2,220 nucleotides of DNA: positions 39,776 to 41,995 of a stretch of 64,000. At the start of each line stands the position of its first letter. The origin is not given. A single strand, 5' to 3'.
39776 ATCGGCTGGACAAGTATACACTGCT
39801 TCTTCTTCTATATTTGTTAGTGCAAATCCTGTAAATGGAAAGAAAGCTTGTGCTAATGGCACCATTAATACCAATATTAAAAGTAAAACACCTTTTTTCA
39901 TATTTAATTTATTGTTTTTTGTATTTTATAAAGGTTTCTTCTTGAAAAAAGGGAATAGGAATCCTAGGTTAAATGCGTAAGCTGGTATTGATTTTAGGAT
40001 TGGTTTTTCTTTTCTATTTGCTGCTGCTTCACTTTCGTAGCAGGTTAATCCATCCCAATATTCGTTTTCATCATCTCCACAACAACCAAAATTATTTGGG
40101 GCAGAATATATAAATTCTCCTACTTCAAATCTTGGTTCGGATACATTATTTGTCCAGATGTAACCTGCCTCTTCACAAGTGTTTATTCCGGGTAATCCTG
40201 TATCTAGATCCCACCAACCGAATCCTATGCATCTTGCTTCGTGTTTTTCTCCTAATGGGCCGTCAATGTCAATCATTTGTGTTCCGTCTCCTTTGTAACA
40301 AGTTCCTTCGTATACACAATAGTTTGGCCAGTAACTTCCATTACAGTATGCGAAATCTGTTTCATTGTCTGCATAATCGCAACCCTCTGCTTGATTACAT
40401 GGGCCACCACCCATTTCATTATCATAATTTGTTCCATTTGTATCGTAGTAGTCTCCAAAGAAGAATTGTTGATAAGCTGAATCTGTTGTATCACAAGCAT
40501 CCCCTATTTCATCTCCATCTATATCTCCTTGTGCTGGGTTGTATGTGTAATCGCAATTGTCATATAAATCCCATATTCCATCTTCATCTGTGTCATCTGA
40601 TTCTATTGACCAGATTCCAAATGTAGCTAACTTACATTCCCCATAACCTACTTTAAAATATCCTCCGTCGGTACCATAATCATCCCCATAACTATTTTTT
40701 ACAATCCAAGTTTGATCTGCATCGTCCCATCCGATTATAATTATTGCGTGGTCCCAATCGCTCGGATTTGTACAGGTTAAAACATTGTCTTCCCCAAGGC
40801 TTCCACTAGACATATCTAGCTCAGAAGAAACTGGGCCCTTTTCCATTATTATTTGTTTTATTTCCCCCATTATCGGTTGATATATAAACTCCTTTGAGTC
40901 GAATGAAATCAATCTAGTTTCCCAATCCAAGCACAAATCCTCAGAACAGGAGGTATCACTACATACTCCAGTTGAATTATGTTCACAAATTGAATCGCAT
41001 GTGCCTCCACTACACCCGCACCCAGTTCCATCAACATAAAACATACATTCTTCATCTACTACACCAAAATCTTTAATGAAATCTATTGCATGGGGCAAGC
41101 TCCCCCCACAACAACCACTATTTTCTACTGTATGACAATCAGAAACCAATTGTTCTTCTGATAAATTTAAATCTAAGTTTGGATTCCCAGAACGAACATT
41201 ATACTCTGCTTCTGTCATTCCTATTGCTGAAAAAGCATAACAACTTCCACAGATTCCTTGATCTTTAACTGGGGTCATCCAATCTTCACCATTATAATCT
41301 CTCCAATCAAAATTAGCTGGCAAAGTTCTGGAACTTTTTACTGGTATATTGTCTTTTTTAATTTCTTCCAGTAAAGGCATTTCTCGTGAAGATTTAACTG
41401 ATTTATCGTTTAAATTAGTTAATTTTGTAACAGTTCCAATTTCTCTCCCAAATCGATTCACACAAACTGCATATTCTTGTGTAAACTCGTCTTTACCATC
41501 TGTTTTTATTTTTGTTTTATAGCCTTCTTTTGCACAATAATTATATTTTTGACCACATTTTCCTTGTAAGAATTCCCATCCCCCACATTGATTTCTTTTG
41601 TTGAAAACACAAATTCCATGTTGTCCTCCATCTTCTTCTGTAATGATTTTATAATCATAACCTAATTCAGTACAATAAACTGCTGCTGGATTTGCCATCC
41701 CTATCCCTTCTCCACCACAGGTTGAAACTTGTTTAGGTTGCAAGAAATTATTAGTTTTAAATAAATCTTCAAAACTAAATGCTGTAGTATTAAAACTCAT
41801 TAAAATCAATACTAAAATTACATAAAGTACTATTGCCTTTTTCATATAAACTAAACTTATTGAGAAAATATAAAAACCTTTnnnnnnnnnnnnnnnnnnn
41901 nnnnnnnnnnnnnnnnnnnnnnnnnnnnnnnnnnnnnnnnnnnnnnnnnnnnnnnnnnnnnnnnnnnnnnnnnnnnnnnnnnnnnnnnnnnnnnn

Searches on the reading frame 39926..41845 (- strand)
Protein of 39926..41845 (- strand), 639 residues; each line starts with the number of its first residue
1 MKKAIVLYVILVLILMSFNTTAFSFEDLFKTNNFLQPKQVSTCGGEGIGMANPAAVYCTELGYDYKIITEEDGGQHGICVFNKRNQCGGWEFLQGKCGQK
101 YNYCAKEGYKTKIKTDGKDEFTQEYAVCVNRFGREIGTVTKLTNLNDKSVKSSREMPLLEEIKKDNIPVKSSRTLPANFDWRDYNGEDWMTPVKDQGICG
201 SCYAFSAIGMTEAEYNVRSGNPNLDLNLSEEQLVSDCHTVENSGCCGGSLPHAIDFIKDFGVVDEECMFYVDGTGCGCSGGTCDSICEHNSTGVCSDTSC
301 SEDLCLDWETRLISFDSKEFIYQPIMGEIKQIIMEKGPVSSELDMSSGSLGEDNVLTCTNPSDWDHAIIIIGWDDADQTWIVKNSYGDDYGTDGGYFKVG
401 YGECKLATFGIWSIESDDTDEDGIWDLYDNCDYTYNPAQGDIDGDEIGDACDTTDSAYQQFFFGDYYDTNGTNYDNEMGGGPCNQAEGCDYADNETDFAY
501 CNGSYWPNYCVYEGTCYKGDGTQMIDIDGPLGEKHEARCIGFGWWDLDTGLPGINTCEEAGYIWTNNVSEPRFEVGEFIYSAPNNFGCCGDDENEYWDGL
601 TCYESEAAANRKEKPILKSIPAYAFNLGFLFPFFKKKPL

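Call 23: find_encoding_contigs(protein=window:39926-41845:-, flank=10000, max_places=3)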
Protein window:39926-41845:- (639 aa): 10 contigs read that carry it; 3 places shown.
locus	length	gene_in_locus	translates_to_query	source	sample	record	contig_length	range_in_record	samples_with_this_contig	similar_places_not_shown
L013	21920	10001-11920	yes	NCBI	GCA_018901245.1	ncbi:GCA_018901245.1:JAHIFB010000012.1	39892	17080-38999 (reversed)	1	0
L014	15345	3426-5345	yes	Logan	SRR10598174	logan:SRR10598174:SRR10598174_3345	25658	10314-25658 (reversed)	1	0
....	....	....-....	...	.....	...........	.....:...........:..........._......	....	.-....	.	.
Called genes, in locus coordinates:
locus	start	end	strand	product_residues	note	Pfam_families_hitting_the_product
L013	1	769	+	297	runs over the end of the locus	PF17125:Methyltr_RsmF_N, PF01189:Methyltr_RsmB-F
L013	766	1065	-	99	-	-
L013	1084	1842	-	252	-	PF01261:AP_endonuc_2, PF03851:UvdE (weak)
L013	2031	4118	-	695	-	PF24096:DUF7379, PF07676:PD40 (faint), PF00930:DPPIV_N (faint), PF26549:Tricorn_N, PF26550:Tricorn_2nd (weak)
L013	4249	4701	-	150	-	PF01712:dNK (faint), PF13238:AAA_18 (weak)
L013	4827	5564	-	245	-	-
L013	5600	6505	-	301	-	-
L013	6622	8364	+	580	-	-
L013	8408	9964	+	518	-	-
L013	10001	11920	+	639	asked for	PF03891:DUF333, PF00112:Peptidase_C1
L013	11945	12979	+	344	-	-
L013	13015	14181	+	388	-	PF01909:NTP_transf_2, PF09249:tRNA_NucTransf2, PF21133:CAA_C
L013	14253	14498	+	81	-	-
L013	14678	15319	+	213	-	PF00227:Proteasome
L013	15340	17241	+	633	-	PF17214:KH_TffA, PF07650:KH_2 (weak), PF00753:Lactamase_B, PF16661:Lactamase_B_6, PF23023:Anti-Pycsar_Apyc1, PF12706:Lactamase_B_2, PF10996:Beta-Casp, PF07521:RMMBL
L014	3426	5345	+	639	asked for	PF03891:DUF333, PF00112:Peptidase_C1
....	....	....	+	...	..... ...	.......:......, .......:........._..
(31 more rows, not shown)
